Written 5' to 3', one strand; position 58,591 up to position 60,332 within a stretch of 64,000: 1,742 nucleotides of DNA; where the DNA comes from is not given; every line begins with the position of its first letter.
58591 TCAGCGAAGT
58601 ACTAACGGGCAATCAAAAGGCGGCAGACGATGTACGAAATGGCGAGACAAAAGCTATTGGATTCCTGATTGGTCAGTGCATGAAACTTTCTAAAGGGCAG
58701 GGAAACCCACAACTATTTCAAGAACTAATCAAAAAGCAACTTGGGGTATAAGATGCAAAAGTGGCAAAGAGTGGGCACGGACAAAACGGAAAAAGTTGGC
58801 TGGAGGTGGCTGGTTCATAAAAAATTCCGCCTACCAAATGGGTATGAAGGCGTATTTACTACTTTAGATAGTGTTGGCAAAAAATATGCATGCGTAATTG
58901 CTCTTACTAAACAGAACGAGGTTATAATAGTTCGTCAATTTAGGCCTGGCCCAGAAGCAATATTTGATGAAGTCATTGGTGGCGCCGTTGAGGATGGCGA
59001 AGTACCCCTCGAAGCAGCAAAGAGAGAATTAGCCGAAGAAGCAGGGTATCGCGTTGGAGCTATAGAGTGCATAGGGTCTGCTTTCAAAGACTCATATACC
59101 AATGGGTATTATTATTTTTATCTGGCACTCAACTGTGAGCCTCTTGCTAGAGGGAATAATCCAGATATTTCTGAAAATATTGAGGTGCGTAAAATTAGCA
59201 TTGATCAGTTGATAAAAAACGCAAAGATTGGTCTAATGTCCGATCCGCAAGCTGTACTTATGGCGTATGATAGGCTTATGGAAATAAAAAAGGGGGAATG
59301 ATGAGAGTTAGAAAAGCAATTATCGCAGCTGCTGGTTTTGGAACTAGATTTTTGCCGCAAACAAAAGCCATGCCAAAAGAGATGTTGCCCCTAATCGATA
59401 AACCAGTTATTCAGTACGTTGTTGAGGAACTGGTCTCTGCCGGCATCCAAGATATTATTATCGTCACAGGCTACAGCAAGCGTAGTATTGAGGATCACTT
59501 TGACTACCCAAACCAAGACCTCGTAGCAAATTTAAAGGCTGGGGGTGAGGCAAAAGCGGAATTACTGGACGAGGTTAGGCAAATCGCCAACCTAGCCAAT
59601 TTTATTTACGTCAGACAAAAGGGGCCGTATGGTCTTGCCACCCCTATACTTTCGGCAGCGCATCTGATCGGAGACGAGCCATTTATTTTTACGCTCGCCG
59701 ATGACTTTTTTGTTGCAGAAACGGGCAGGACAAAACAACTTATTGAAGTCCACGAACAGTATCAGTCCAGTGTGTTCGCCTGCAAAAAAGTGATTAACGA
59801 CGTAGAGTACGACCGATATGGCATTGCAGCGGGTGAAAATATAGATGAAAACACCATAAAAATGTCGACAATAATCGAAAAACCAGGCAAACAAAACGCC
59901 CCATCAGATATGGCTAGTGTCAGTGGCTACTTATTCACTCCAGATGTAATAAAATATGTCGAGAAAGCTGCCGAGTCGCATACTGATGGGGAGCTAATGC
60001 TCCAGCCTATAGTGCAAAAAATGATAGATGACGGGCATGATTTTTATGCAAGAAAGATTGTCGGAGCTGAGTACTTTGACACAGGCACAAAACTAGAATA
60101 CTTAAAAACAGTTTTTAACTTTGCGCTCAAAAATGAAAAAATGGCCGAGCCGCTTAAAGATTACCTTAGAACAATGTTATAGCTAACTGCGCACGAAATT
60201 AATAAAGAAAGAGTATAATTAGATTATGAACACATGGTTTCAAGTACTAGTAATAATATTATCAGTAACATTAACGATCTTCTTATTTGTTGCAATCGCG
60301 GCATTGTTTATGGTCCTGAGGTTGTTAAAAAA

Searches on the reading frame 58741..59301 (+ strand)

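Call 3: search_protein_families(library=pfam, proteins=[window:58741-59301:+], max_evalue=0.01)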
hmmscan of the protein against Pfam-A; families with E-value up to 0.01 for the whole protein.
window:58741-59301:+ (186 aa): 1 family
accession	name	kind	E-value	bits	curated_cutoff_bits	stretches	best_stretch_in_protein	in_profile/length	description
PF00293.34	NUDIX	-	1.2e-15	58.1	21.1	1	50-159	6-119/134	NUDIX domain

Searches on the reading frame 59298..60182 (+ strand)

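Call 3: search_protein_families(library=pfam, proteins=[window:59298-60182:+], max_evalue=0.01)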
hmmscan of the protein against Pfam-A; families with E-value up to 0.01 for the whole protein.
window:59298-60182:+ (294 aa): 3 families
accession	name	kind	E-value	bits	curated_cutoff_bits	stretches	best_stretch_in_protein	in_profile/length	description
PF00483.29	NTP_transferase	-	7.8e-32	111.2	21.2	1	6-270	1-237/245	Nucleotidyl transferase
PF12804.13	NTP_transf_3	-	9e-08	32.9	27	1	7-81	1-68/160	MobA-like NTP transferase domain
PF01128.25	IspD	-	0.00055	20.2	27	1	7-88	3-79/221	2-C-methyl-D-erythritol 4-phosphate cytidylyltransferase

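Call 4: search_protein_families(library=ncbifam, proteins=[window:59298-60182:+], max_evalue=0.01)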
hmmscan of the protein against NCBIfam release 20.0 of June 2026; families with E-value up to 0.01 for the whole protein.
window:59298-60182:+ (294 aa): 38 families (the best 25 are shown)
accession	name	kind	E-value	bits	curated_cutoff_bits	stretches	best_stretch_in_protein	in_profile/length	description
TIGR01099.1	galU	equivalog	2.8e-78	263.1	326.8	1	4-271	1-261/261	UTP--glucose-1-phosphate uridylyltransferase GalU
NF009928.0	PRK13389.1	equivalog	4.9e-47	160.5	548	1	3-292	7-296/302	UTP--glucose-1-phosphate uridylyltransferase GalU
NF007516.0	PRK10122.1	equivalog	2.1e-43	148.6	534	1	4-292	3-293/297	UTP--glucose-1-phosphate uridylyltransferase GalF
TIGR01105.1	galF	equivalog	6.3e-39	133.9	659.2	1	4-286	3-287/297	GalU regulator GalF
TIGR01208.1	rmlA_long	equivalog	6.9e-32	110.7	320.25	1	6-271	1-230/353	glucose-1-phosphate thymidylyltransferase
TIGR03992.1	Arch_glmU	subfamily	2.1e-27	96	292.1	2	6-72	2-68/393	bifunctional sugar-1-phosphate nucleotidylyltransferase/acetyltransferase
NF041313.1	UDPGP_AglF_Halo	equivalog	2.2e-22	79.7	400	2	6-70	2-66/234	UTP--glucose-1-phosphate uridylyltransferase AglF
NF012024.0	PRK15480.1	equivalog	3.8e-21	75.5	588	2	2-57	1-56/292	glucose-1-phosphate thymidylyltransferase RfbA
TIGR01207.1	rmlA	equivalog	1.3e-20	73.7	360.65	2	6-59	1-54/286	glucose-1-phosphate thymidylyltransferase RfbA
NF041173.1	Sug_nt_acttase_Thmprot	equivalog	6.6e-15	54.9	600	1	6-244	2-198/405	bifunctional sugar-1-phosphate nucleotidylyltransferase/acetyltransferase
NF045761.1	NAMPUrTaseMurU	equivalog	2.9e-14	53.5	250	1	6-68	2-64/226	N-acetylmuramate alpha-1-phosphate uridylyltransferase MurU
TIGR01173.1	glmU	equivalog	1.1e-10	41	366.85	1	6-87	2-80/452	bifunctional UDP-N-acetylglucosamine diphosphorylase/glucosamine-1-phosphate N-acetyltransferase GlmU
NF049965.1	GlMnHpPGnyltfHddC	equivalog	6.7e-10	39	300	1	6-75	2-71/221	D-glycero-D-manno-heptose 1-phosphate guanosyltransferase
NF045665.1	NTPtran_DVU1551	equivalog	2e-09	36.9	315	1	6-78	2-69/359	DVU_1551 family NTP transferase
TIGR02623.1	G1P_cyt_trans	equivalog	2.7e-09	36.9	300.25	1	6-70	2-66/255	glucose-1-phosphate cytidylyltransferase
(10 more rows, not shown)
